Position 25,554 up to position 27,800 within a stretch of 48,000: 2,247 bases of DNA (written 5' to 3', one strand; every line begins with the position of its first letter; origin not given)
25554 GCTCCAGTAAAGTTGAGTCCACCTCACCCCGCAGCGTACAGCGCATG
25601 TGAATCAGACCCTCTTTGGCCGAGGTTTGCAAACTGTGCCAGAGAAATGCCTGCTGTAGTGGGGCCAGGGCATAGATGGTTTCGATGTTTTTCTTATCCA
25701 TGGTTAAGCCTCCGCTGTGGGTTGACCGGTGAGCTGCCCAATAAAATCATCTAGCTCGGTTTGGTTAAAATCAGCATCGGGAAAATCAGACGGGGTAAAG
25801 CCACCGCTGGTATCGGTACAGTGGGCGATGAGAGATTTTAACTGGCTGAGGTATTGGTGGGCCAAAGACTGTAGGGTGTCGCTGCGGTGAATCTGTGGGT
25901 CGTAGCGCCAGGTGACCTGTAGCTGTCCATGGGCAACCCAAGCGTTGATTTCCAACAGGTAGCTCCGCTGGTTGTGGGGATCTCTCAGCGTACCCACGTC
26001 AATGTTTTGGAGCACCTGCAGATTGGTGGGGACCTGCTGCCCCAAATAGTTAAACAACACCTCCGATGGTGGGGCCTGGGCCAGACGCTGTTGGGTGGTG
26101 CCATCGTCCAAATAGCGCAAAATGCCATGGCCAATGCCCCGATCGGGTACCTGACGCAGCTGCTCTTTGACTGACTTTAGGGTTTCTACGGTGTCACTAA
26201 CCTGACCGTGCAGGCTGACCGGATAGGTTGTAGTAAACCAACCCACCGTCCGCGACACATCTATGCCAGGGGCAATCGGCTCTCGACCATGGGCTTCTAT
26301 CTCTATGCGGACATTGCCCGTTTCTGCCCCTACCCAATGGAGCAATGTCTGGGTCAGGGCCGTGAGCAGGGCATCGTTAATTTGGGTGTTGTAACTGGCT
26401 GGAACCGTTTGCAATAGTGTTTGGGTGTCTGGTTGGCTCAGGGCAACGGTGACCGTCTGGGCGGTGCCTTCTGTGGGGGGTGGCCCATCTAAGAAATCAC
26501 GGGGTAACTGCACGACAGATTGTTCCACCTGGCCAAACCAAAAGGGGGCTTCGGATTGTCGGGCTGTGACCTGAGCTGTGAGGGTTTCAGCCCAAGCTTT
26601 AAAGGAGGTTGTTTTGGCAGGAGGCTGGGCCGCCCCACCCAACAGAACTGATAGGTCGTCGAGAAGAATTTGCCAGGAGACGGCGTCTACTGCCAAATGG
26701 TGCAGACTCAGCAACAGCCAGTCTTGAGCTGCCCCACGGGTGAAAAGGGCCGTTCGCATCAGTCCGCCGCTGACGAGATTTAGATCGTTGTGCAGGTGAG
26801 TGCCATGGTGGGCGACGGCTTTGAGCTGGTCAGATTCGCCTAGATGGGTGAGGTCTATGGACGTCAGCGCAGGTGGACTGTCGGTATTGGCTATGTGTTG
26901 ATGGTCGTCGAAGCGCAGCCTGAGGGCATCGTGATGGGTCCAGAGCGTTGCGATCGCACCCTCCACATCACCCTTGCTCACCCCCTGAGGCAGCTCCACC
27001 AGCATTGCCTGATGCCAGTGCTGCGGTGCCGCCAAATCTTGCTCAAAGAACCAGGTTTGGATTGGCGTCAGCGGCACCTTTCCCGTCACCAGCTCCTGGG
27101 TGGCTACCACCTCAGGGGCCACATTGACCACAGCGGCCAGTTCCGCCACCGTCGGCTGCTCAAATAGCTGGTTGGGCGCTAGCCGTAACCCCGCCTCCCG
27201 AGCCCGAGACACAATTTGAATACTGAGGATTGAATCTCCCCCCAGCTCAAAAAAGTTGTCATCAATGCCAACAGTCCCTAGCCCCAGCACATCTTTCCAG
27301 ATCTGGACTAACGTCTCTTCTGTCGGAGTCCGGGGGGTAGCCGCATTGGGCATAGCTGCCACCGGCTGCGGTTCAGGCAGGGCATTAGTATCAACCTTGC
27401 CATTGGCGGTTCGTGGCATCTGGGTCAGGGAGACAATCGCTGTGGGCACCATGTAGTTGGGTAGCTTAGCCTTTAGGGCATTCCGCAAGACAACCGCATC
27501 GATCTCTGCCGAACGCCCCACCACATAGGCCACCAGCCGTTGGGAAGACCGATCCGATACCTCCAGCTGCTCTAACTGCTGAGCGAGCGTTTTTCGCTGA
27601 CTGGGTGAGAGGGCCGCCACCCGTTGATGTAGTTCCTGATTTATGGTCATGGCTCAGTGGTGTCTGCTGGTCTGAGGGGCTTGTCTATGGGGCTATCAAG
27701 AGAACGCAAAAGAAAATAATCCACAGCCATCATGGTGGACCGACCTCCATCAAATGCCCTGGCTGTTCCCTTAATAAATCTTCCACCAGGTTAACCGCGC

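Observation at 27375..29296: NRPS adenylation domain split between a8 and a9, with a complete GT1 glycosyltransferase gene in the break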

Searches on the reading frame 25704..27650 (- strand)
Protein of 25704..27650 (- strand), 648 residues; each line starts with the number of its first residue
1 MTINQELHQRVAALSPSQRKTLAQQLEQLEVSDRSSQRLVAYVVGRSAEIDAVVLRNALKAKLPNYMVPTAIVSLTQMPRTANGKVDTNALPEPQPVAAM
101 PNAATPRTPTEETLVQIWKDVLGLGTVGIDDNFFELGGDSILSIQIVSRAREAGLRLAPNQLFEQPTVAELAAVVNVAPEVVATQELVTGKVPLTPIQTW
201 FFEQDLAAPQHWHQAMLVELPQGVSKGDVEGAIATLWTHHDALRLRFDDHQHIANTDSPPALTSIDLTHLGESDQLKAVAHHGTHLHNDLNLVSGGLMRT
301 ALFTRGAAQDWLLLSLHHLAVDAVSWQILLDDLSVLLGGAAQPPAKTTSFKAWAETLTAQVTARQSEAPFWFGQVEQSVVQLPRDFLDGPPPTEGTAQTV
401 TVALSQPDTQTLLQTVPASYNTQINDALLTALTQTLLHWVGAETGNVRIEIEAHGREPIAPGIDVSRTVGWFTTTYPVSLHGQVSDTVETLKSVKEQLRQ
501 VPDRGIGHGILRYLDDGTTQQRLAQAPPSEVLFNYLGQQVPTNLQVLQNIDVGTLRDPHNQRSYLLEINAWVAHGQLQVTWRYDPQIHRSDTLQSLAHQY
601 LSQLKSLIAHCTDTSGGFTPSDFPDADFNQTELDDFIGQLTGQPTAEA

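Call 7: search_protein_families(library=pfam, proteins=[window:25704-27650:-], max_evalue=0.01)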
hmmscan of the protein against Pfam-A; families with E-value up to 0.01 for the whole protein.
window:25704-27650:- (648 aa): 3 families
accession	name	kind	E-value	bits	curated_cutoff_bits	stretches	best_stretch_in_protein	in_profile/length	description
PF00668.25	Condensation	-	4e-67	227.3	30.6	1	190-614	3-440/456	Condensation domain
PF00550.31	PP-binding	-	1.3e-16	61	20.8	1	112-174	1-66/67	Phosphopantetheine attachment site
PF13193.12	AMP-binding_C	-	1e-05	26.8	24.5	1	35-85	25-76/76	AMP-binding enzyme C-terminal domain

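Call 30: search_protein_families(library=ncbifam, proteins=[window:25704-27650:-], max_evalue=0.00001)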
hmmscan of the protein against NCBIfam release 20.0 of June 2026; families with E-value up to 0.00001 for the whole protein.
window:25704-27650:- (648 aa): 12 families
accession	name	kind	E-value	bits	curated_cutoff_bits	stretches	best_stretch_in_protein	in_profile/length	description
NF004282.0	PRK05691.1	subfamily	5.2e-153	510.6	4090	1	30-635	2623-3246/4334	non-ribosomal peptide synthase/polyketide synthase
TIGR01720.1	NRPS-para261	subfamily_domain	8.1e-42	142.7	74.2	1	489-635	4-154/155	non-ribosomal peptide synthase domain TIGR01720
NF038078.1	NRPS_MxcG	equivalog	8.5e-33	112.8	2300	1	31-184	896-1050/1442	myxochelin non-ribosomal peptide synthetase MxcG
NF047350.1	aureusi_NRPS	equivalog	8.4e-32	109.1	2500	1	36-387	837-1187/2373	aureusimine non-ribosomal peptide synthetase AusA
NF041803.1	NRPS_SolG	exception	7.4e-29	99.9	2200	1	37-173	1008-1153/1163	solanimycin non-ribosomal peptide synthetase SolG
NF007605.2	PRK10252.1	equivalog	1.3e-25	89.1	2400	1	26-178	891-1044/1292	enterobactin non-ribosomal peptide synthetase EntF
TIGR03443.1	alpha_am_amid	equivalog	5.1e-20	70.5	1030.1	1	23-176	756-918/1390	L-aminoadipate-semialdehyde dehydrogenase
TIGR03098.1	ligase_PEP_1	hypoth_equivalog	1.4e-09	37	592.35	1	34-91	456-514/517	acyl-CoA ligase (AMP-forming), exosortase A system-associated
NF003417.0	PRK04813.1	subfamily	3.7e-06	25.8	476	1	34-91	437-499/505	D-alanine--poly(phosphoribitol) ligase subunit DltA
TIGR01734.1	D-ala-DACP-lig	equivalog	4.6e-06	25.4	559.85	1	33-92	435-499/504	D-alanine--poly(phosphoribitol) ligase subunit DltA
NF004837.0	PRK06187.1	subfamily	7e-06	24.6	476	0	34-92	460-519/531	long-chain-fatty-acid--CoA ligase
NF005662.0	PRK07445.1-4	equivalog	8.4e-06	24.6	640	0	37-92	403-458/467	O-succinylbenzoic acid--CoA ligase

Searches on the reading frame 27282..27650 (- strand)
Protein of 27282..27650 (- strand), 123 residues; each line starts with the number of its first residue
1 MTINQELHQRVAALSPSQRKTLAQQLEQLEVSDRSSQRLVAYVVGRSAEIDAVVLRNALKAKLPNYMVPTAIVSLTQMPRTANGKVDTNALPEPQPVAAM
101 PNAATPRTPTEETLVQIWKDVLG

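Call 61: find_homologous_proteins(query=window:27282-27650:-, max_evalue=0.00001)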
Query seq(123 aa) (123 aa): 8 proteins with E <= 0.00001 among 29 candidates.
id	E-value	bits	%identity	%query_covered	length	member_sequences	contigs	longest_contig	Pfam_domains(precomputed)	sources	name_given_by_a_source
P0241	3.0e-16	77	52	74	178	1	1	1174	PF00550.32,PF13193.13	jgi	-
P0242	1.7e-14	72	49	72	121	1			PF00550.32,PF13193.13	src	-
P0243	3.4e-14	71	48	68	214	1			PF00550.32,PF13193.13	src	-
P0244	3.6e-13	68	51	72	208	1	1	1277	PF00550.32,PF13193.13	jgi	jgi:acyl carrier protein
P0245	7.6e-13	66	49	72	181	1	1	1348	PF00550.32,PF13193.13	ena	-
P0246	2.8e-12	65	47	72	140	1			PF13193.13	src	-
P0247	3.4e-12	64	57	55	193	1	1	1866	PF00550.32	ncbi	-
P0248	5.1e-9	54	55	49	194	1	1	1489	PF00550.32,PF13193.13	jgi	jgi:nonribosomal peptide synthetase protein BlmIV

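Call 66: search_protein_representatives(protein=window:27351-27650:-)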
Query: 100 residues. Proteins with E-value up to 0.001 (for the whole library): 48873; up to 1e-10: 14331; up to 1e-30: 1312. The best 150 are listed.
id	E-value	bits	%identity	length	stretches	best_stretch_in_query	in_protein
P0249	2.1e-74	260.5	47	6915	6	32-96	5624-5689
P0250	7.2e-72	252.4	55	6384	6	32-95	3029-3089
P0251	2.2e-71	250.9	50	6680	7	35-96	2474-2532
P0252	3.2e-70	247.2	51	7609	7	37-98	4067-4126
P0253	1.7e-68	241.7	48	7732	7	36-95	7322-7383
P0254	3.7e-68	240.6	50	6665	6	36-97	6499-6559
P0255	2.5e-65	231.6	52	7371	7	34-97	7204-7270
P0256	2.7e-65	231.5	49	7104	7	35-100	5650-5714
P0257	7.7e-65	230.0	47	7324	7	34-99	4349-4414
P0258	3.3e-64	228.0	50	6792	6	36-95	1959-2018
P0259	3.9e-64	227.8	47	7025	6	32-95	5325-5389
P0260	5.2e-64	227.4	47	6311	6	33-98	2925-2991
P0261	5.8e-64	227.3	44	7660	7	34-98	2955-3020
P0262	1.2e-63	226.3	50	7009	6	35-98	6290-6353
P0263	1.2e-63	226.2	49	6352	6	32-95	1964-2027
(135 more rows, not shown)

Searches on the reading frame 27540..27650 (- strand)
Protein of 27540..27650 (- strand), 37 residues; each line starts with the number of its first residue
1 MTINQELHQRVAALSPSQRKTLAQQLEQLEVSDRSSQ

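Call 77: search_protein_families(library=pfam, proteins=[window:27540-27650:-], max_evalue=10)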
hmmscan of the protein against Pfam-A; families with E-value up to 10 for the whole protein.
seq(37 aa): 2 families
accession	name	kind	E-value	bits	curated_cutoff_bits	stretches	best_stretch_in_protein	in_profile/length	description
PF03475.19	YiiM_3-alpha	-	0.0043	17.3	22.7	1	10-28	25-43/44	YiiM-like, 3-alpha helix domain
PF17363.7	DUF5388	-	0.032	15.1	26.1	1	3-33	33-63/64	Family of unknown function (DUF5388)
